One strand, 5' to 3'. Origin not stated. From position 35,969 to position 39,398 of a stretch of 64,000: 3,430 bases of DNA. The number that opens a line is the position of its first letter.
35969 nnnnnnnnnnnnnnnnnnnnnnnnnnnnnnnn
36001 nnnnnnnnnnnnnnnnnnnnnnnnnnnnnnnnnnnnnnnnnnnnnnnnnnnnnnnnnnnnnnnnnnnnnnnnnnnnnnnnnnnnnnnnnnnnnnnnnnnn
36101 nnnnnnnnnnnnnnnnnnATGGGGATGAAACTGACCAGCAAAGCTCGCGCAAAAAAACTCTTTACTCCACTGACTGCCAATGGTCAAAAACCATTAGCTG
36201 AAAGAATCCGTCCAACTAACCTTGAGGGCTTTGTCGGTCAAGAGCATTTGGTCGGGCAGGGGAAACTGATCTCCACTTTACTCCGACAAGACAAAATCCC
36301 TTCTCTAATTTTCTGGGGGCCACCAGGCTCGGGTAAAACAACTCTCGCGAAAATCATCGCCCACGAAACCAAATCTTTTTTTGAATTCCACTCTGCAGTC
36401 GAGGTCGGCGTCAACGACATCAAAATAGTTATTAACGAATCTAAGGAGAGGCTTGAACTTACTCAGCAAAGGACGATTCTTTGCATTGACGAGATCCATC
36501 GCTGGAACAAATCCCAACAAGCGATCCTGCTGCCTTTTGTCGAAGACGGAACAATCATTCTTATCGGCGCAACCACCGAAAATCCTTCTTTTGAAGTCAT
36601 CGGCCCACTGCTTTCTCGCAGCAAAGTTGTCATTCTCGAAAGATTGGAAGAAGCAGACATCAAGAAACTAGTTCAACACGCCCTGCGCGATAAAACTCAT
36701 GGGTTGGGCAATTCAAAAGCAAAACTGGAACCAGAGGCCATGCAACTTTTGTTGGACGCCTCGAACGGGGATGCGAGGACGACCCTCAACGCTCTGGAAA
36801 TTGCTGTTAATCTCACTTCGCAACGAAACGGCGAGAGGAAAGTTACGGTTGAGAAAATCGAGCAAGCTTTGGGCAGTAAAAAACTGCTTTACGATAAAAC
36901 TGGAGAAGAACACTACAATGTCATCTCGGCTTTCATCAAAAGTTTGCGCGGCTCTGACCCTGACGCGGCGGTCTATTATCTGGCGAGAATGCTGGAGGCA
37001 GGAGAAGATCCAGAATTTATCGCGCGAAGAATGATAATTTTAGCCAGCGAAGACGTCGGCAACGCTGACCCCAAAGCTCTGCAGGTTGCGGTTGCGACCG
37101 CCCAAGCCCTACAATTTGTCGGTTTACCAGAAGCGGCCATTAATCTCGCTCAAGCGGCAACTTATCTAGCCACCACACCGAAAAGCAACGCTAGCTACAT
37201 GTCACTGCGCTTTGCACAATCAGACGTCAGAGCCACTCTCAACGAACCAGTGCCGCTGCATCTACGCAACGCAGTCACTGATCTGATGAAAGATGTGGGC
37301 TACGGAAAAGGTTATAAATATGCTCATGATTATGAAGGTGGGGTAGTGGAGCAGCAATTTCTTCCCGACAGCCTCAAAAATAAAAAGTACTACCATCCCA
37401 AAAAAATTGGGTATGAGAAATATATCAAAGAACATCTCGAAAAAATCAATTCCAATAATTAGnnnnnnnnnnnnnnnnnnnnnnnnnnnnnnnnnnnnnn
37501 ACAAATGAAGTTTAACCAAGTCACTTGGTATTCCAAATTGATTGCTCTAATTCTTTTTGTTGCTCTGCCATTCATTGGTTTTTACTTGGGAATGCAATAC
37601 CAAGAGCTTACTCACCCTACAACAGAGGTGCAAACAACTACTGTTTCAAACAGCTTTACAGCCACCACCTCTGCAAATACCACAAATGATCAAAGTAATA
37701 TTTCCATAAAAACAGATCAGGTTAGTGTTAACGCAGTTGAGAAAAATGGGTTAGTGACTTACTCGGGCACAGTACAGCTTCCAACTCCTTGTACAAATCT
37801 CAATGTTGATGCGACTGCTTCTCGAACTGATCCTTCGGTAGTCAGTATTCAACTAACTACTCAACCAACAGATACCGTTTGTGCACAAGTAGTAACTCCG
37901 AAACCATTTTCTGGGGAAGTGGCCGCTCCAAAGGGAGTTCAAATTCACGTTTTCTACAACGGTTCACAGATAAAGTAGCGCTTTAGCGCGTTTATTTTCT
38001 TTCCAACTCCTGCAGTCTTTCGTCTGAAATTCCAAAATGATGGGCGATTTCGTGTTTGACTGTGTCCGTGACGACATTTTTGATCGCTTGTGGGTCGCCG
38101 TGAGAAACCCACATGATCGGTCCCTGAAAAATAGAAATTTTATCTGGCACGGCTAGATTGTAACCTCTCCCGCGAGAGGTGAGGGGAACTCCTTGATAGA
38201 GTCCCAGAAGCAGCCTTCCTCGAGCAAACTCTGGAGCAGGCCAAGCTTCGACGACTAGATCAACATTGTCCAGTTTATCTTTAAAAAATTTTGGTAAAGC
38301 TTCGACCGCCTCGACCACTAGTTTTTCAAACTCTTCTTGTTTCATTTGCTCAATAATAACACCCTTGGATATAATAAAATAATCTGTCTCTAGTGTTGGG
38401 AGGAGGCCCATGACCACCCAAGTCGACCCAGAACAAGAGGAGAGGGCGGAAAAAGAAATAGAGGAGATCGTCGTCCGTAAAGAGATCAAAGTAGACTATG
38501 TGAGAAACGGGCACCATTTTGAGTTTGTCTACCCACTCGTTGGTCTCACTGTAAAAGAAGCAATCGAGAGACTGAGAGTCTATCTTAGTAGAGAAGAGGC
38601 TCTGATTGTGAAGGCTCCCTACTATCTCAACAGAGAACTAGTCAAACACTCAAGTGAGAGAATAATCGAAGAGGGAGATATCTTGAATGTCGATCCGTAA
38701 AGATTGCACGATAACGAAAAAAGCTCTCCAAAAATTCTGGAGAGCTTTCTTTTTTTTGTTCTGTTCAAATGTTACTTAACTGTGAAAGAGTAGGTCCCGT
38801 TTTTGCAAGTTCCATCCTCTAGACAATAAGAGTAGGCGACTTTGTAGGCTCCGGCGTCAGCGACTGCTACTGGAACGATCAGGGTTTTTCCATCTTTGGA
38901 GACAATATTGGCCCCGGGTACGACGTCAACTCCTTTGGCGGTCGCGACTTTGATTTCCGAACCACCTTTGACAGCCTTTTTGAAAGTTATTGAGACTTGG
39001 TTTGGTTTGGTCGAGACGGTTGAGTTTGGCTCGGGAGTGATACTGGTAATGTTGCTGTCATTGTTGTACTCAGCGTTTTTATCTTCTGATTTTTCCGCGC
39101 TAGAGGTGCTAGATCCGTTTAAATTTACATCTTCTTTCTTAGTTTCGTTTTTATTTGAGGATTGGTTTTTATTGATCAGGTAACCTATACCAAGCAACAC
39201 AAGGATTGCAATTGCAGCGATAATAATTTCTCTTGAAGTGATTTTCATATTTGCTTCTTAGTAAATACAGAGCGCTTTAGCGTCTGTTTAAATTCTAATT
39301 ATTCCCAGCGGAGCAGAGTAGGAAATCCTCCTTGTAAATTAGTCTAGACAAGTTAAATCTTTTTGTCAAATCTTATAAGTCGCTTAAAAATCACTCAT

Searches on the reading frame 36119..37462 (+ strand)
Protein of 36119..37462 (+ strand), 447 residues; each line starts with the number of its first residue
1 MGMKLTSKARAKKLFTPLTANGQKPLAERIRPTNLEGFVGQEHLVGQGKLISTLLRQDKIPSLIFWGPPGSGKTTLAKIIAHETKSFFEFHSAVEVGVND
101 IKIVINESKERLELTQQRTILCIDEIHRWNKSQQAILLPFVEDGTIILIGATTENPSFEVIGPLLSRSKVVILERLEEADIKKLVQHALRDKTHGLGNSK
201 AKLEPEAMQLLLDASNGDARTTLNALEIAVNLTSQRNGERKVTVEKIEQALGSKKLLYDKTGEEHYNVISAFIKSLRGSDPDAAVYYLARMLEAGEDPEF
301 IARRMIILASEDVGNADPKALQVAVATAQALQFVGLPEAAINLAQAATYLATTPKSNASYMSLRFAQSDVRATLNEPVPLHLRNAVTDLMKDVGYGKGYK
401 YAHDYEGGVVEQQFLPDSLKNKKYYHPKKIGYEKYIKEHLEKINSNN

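Call 3: search_protein_families(library=pfam, proteins=[window:36119-37462:+], max_evalue=1)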
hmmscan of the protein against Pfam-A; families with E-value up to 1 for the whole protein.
window:36119-37462:+ (447 aa): 40 families (the best 25 are shown)
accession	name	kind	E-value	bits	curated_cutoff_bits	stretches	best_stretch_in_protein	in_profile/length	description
PF12002.13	MgsA_C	-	1.1e-72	243.8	27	1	278-443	1-166/167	MgsA AAA+ ATPase C terminal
PF16193.11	AAA_assoc_2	-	4.1e-28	97.9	34.3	1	198-277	2-81/81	AAA C-terminal domain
PF05496.18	RuvB_N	-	1.1e-15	58.2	27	1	30-152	1-120/159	Holliday junction DNA helicase RuvB P-loop domain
PF00004.35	AAA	-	4.1e-14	53.6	21.2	1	63-172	1-127/131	ATPase family associated with various cellular activities (AAA)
PF07728.20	AAA_5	-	6.1e-07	30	22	1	63-153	2-102/139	AAA domain (dynein-related subfamily)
PF13173.12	AAA_14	-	2.6e-05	24.7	27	1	63-150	5-97/129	AAA domain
PF00931.28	NB-ARC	-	8.8e-05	22.3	23.5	1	49-99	7-60/248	NB-ARC domain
PF20720.3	nSTAND3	-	0.00018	21.7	27.2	1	63-110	20-66/155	Novel STAND NTPase 3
PF13238.12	AAA_18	-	0.00064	20.6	29.4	1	66-156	4-84/128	AAA domain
PF00158.32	Sigma54_activat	-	0.00068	19.8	20.2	1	117-155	93-131/168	Sigma-54 interaction domain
PF06068.19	TIP49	-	0.00092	18.9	23.8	1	34-93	22-85/347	TIP49 P-loop domain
PF00910.28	RNA_helicase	-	0.0012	19.7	21.5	1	64-135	2-69/105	RNA helicase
PF01640.23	Peptidase_C10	-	0.0014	19.3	26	1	323-430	24-128/194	Peptidase C10 family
PF07724.20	AAA_2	-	0.0016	18.9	27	1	59-146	2-104/166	AAA domain (Cdc48 subfamily)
PF13401.12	AAA_22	-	0.0024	18.6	27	1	62-84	7-29/130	AAA domain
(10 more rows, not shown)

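Call 10: find_related_loci(query=window:36119-37462:+, collection=genome_contigs, flank=10000)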
Query window:36119-37462:+ (447 aa) in genome_contigs; peptide patterns used: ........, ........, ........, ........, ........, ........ (x = any residue, [..] = any of these).
600 stretches matched a pattern (row limit reached: there are more); 595 encode a relative of the query (tblastn E <= 1e-3); the best 80 are kept; 80 distinct loci.
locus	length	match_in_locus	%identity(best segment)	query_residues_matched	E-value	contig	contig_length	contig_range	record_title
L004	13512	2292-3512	62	23-428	6e-168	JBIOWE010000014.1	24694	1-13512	MAG: Patescibacteria group bacterium isolate MAG090 k127_3530512, whole genome shotgun sequence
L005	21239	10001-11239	60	25-436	3e-164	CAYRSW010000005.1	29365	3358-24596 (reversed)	MAG TPA_asm: uncultured Candidatus Saccharibacteria bacterium isolate SRP068000_co4_466 genome assembly, contig: NODE_11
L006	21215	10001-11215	58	25-428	1e-158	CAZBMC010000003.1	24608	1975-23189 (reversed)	MAG TPA_asm: uncultured Gammaproteobacteria bacterium isolate SRP329715_co1_47 genome assembly, contig: NODE_2883_length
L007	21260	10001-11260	58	23-441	7e-158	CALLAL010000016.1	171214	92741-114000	MAG: uncultured bacterium isolate N1_Bin_METABAT__110_1 genome assembly, contig: c_000001253594, whole genome shotgun se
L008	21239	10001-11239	57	25-441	3e-157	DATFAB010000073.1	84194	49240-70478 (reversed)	MAG TPA_asm: Geomonas sp. isolate SMAG_U8490 k141_841181, whole genome shotgun sequence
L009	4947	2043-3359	56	10-441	1e-159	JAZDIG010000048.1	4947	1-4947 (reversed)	MAG: Candidatus Glassbacteria bacterium isolate MEGAHIT-group-0.387 k141_6430618, whole genome shotgun sequence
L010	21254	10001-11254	56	25-446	4e-156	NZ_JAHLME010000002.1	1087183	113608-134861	Geomonas azotofigens strain Red51 Scaffold2, whole genome shotgun sequence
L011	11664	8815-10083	56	14-440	3e-155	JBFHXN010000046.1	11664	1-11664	MAG: Desulfuromonadales bacterium isolate Mix_sand09.2021.07.Z.58 k141_318148_length_11664_cov_11.1391, whole genome sho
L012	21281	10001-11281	56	18-443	2e-154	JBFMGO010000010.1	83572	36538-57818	MAG: bacterium isolate MAG299 MAG299_10, whole genome shotgun sequence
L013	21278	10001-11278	55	23-446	5e-154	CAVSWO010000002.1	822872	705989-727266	MAG: Candidatus Kerfeldbacteria bacterium isolate MFD05684.bin.1.15 genome assembly, contig: contig_23211, whole genome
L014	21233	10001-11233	57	25-440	8e-151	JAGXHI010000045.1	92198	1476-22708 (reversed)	MAG: Desulfuromonadales bacterium isolate LH_M59 k141_1050424, whole genome shotgun sequence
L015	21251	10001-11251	54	25-441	2e-149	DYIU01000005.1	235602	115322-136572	MAG TPA_asm: Acidimicrobium ferrooxidans isolate FI88_64_18 Afr_mines_FI88_38_length_235602_cov_7_265696, whole genome s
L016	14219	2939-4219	55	16-443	6e-149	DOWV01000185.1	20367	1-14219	MAG TPA_asm: Bacteroidetes bacterium isolate UBA9647 contig_36690, whole genome shotgun sequence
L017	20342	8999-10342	53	2-441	6e-148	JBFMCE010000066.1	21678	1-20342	MAG: Bdellovibrionota bacterium isolate MAG185 MAG185_66, whole genome shotgun sequence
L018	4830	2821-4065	55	25-440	9e-150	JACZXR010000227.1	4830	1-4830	MAG: Deltaproteobacteria bacterium isolate B24D1T2 B24D1T2_NODE6819, whole genome shotgun sequence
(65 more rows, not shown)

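Call 22: find_homologous_proteins(query=window:36119-37462:+, max_evalue=1e-100)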
Query window:36119-37462:+ (447 aa): 7961 proteins with E <= 1e-100 among 8000 candidates; the best 120 are listed.
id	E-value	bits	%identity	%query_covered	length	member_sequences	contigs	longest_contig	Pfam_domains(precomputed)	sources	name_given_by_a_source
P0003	8.7e-290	978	100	100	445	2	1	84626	PF13173.13,PF16193.12,PF00004.36,PF05496.19,PF07728.21,PF12002.14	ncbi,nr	ncbi:MAG TPA: replication-associated recombination protein A [Candidatus Saccharimonadales bacterium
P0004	5.2e-276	933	95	99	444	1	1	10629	PF13173.13,PF16193.12,PF00004.36,PF05496.19,PF07728.21,PF12002.14,PF00931.29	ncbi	-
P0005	5.9e-245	831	85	99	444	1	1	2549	PF16193.12,PF00004.36,PF05496.19,PF07728.21,PF12002.14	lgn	-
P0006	4.1e-230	782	84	94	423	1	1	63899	PF16193.12,PF00004.36,PF05496.19,PF14532.13,PF07728.21,PF12002.14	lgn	-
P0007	1.2e-229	780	82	96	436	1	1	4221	PF13173.13,PF16193.12,PF00004.36,PF05496.19,PF07728.21,PF12002.14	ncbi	-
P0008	1.2e-229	780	84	94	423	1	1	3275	PF13173.13,PF16193.12,PF00004.36,PF05496.19,PF07728.21,PF12002.14,PF00931.29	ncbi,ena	-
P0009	7.4e-228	774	78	100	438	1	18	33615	PF13173.13,PF16193.12,PF00004.36,PF05496.19,PF07728.21,PF12002.14,PF00931.29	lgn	-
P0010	1.1e-225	767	83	94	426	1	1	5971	PF13173.13,PF16193.12,PF00004.36,PF05496.19,PF07728.21,PF12002.14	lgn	-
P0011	8.5e-225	764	79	100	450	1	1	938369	PF16193.12,PF00004.36,PF05496.19,PF12002.14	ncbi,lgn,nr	ncbi:MAG: replication-associated recombination protein A [bacterium]|nr:replication-associated recom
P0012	2.0e-223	760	78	99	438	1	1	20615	PF16193.12,PF00004.36,PF05496.19,PF07728.21,PF12002.14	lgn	-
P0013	1.4e-219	747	76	100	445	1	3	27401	PF16193.12,PF00004.36,PF05496.19,PF07728.21,PF12002.14,PF00931.29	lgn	-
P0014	2.5e-216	736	78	94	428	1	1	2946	PF13173.13,PF16193.12,PF00004.36,PF05496.19,PF07728.21,PF12002.14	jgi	jgi:putative ATPase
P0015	6.4e-216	735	78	94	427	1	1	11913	PF13173.13,PF16193.12,PF00004.36,PF05496.19,PF07728.21,PF12002.14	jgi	jgi:putative ATPase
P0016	2.5e-215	733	77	95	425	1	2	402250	PF13173.13,PF16193.12,PF00004.36,PF05496.19,PF07728.21,PF12002.14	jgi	-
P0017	3.2e-215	733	76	97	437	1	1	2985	PF13173.13,PF16193.12,PF00004.36,PF05496.19,PF07728.21,PF12002.14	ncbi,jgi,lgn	jgi:putative ATPase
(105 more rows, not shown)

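Call 24: find_encoding_contigs(protein=P0004, flank=10000, max_places=3)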
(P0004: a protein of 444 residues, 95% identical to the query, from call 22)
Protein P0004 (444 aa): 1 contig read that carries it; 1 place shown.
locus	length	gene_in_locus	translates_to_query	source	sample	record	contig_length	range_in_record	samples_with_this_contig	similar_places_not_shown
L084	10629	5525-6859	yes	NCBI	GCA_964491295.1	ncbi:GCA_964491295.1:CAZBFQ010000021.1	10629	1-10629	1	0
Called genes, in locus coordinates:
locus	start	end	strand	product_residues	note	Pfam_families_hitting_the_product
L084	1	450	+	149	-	?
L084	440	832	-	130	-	PF02482:Ribosomal_S30AE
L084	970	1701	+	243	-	-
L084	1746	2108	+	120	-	-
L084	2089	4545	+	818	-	PF13401:AAA_22 (faint), PF00158:Sigma54_activat (faint), PF00004:AAA (weak), PF17871:AAA_lid_9, PF00004:AAA, PF07724:AAA_2, PF07728:AAA_5, PF10431:ClpB_D2-small, +3 more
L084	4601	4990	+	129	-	-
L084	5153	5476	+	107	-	PF04266:ASCH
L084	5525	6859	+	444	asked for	PF05496:RuvB_N, PF00931:NB-ARC (faint), PF00004:AAA, PF07728:AAA_5 (weak), PF13173:AAA_14 (weak), PF16193:AAA_assoc_2, PF12002:MgsA_C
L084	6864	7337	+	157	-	PF27154:ORF11_beta (weak)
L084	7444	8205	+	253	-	-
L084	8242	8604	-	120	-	PF06262:Zincin_1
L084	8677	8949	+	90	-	-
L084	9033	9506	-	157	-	PF04234:CopC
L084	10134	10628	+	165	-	?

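Call 25: find_encoding_contigs(protein=P0006, flank=10000, max_places=3)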
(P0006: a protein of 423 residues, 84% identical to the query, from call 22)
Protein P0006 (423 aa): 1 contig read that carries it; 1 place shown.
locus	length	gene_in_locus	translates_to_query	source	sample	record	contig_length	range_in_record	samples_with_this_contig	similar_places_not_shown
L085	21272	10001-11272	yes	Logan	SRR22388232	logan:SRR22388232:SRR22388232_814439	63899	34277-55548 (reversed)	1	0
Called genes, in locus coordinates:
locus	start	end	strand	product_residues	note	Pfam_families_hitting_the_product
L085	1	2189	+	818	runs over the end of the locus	PF00158:Sigma54_activat (faint), PF13191:AAA_16 (weak), PF00004:AAA (weak), PF17871:AAA_lid_9, PF00004:AAA (weak), PF07724:AAA_2, PF07728:AAA_5, PF10431:ClpB_D2-small, +2 more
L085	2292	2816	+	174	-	PF01931:NTPase_I-T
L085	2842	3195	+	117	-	PF01588:tRNA_bind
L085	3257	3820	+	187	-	-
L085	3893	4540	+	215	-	PF00702:Hydrolase, PF12710:HAD, PF13419:HAD_2, PF13242:Hydrolase_like (weak)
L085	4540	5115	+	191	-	PF00300:His_Phos_1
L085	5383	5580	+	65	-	PF03928:HbpS-like (weak)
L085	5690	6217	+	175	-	-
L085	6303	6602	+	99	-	-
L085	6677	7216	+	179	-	PF28549:NDPSase_N, PF00293:NUDIX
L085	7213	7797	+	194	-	PF13529:Peptidase_C39_2 (faint)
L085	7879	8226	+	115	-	-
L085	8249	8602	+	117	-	-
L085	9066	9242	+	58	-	-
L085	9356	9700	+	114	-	-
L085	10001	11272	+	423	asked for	PF05496:RuvB_N, PF14532:Sigma54_activ_2 (faint), PF00004:AAA, PF07728:AAA_5 (weak), PF16193:AAA_assoc_2, PF12002:MgsA_C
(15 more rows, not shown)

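Call 26: find_encoding_contigs(protein=P0011, flank=10000, max_places=3)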
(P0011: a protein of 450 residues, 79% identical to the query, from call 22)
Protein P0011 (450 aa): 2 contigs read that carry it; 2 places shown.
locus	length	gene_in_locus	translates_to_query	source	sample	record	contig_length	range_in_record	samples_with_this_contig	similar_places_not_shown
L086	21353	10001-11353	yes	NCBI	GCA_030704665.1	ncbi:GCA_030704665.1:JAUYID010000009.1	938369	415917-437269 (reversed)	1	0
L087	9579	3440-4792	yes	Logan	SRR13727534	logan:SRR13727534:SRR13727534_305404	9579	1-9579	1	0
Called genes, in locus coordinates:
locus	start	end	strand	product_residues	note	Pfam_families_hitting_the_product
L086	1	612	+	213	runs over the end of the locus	PF01135:PCMT, PF00398:RrnaAD, PF13649:Methyltransf_25 (weak)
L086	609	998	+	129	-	-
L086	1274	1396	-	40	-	-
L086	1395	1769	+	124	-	-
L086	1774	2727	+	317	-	PF10648:Gmad2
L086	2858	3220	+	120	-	PF05899:Cupin_3, PF02311:AraC_binding (weak), PF07883:Cupin_2, PF03079:ARD (weak)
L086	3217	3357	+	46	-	-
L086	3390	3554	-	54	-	-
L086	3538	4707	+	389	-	-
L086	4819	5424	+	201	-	PF00300:His_Phos_1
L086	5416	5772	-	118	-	PF02482:Ribosomal_S30AE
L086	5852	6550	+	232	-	-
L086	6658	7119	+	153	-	PF01243:PNPOx_N, PF12900:Pyridox_ox_2 (weak)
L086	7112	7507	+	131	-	PF00903:Glyoxalase, PF13468:Glyoxalase_3 (weak), PF13669:Glyoxalase_4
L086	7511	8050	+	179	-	PF28549:NDPSase_N, PF00293:NUDIX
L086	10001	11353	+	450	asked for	PF05496:RuvB_N, PF00004:AAA, PF16193:AAA_assoc_2, PF12002:MgsA_C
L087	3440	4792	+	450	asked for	PF05496:RuvB_N, PF00004:AAA, PF16193:AAA_assoc_2, PF12002:MgsA_C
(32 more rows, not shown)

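Call 30: find_encoding_contigs(protein=P0010, flank=10000, max_places=2)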
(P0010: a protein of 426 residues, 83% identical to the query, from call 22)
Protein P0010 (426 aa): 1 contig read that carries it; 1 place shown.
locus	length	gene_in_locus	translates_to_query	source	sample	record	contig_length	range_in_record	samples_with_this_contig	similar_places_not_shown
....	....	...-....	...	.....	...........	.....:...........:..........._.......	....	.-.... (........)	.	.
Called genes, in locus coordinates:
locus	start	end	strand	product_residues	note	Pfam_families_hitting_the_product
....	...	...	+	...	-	-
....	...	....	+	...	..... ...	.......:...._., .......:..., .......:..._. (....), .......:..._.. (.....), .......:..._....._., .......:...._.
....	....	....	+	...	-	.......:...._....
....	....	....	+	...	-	-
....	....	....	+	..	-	-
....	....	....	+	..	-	-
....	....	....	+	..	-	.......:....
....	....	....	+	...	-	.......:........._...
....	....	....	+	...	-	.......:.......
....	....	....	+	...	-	-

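Call 31: find_encoding_contigs(protein=P0007, flank=10000, max_places=2)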
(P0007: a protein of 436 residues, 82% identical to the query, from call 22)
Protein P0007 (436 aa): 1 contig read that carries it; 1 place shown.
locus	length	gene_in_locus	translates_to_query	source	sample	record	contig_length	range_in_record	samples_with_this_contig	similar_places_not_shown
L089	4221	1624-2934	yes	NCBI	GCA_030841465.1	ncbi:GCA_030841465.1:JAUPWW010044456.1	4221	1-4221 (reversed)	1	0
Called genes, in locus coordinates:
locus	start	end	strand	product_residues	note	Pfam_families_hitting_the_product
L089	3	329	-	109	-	?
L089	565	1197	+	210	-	-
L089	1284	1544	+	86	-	-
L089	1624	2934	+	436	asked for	PF05496:RuvB_N, PF00004:AAA, PF07728:AAA_5 (weak), PF13173:AAA_14 (faint), PF16193:AAA_assoc_2, PF12002:MgsA_C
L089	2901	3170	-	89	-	-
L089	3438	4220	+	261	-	?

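Call 32: find_encoding_contigs(protein=P0009, flank=10000, max_places=3)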
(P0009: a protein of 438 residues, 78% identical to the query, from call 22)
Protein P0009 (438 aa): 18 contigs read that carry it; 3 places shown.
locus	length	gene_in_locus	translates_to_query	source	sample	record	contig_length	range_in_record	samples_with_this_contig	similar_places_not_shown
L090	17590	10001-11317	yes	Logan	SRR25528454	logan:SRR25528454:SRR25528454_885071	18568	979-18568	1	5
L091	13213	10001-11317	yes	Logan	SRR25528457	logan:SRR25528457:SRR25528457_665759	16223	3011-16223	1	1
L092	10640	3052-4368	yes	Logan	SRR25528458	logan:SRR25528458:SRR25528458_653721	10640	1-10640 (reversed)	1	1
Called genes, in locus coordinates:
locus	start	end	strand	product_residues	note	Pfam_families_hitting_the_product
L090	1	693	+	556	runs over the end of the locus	?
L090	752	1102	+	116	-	-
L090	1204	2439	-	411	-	PF02195:ParB_N (faint)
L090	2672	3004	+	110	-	-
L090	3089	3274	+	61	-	-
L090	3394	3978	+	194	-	-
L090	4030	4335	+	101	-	PF03091:CutA1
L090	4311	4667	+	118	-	PF01588:tRNA_bind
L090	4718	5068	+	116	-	PF03479:PCC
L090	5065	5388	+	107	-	PF04266:ASCH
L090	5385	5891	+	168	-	PF00186:DHFR_1 (weak), PF01872:RibD_C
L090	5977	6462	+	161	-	-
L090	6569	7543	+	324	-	-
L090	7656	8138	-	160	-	PF04234:CopC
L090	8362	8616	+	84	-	-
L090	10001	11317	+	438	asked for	PF05496:RuvB_N, PF00931:NB-ARC (weak), PF00004:AAA, PF07728:AAA_5 (faint), PF13173:AAA_14 (faint), PF16193:AAA_assoc_2, PF12002:MgsA_C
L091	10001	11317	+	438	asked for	PF05496:RuvB_N, PF00931:NB-ARC (weak), PF00004:AAA, PF07728:AAA_5 (faint), PF13173:AAA_14 (faint), PF16193:AAA_assoc_2, PF12002:MgsA_C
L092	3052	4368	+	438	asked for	PF05496:RuvB_N, PF00931:NB-ARC (weak), PF00004:AAA, PF07728:AAA_5 (faint), PF13173:AAA_14 (faint), PF16193:AAA_assoc_2, PF12002:MgsA_C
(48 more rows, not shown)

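Call 86: find_encoding_contigs(protein=P0005, flank=10000, max_places=2)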
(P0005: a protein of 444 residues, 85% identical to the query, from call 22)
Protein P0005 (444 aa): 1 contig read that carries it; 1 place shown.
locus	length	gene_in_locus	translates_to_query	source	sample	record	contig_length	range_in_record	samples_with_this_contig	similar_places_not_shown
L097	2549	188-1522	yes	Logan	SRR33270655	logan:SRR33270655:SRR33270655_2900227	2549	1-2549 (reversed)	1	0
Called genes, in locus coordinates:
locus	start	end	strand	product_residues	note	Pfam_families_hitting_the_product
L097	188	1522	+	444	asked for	PF05496:RuvB_N, PF00004:AAA, PF07728:AAA_5 (faint), PF16193:AAA_assoc_2, PF12002:MgsA_C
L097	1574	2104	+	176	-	PF01931:NTPase_I-T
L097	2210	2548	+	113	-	?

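Call 87: find_encoding_contigs(protein=P0008, flank=10000, max_places=2)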
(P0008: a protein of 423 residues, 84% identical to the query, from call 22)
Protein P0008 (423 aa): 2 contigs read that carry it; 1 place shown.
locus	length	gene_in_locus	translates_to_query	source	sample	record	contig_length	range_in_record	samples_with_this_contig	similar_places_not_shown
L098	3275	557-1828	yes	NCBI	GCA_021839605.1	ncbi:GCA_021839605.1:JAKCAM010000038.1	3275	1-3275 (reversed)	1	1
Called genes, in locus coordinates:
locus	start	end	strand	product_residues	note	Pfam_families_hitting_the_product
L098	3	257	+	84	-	?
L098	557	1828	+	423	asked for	PF05496:RuvB_N, PF00931:NB-ARC (faint), PF13173:AAA_14 (faint), PF00004:AAA, PF07728:AAA_5 (faint), PF16193:AAA_assoc_2, PF12002:MgsA_C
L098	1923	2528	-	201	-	-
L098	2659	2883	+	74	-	PF00293:NUDIX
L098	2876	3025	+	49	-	-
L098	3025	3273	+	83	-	?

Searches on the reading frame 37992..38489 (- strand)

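Call 63: search_protein_families(library=pfam, proteins=[window:37992-38489:-], max_evalue=0.001)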
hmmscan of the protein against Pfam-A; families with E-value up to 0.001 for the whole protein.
window:37992-38489:- (165 aa): 1 family
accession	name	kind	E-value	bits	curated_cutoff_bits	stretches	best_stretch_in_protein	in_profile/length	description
PF06262.17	Zincin_1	-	3.3e-22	78.7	22.4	1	73-162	1-95/97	Zincin-like metallopeptidase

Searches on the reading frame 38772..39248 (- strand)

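Call 63: search_protein_families(library=pfam, proteins=[window:38772-39248:-], max_evalue=0.001)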
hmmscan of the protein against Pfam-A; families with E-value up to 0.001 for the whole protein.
window:38772-39248:- (158 aa): 1 family
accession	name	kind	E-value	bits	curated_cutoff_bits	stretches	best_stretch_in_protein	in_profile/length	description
PF04234.18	CopC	-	9e-15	55.9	23.3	1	67-157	4-92/92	CopC domain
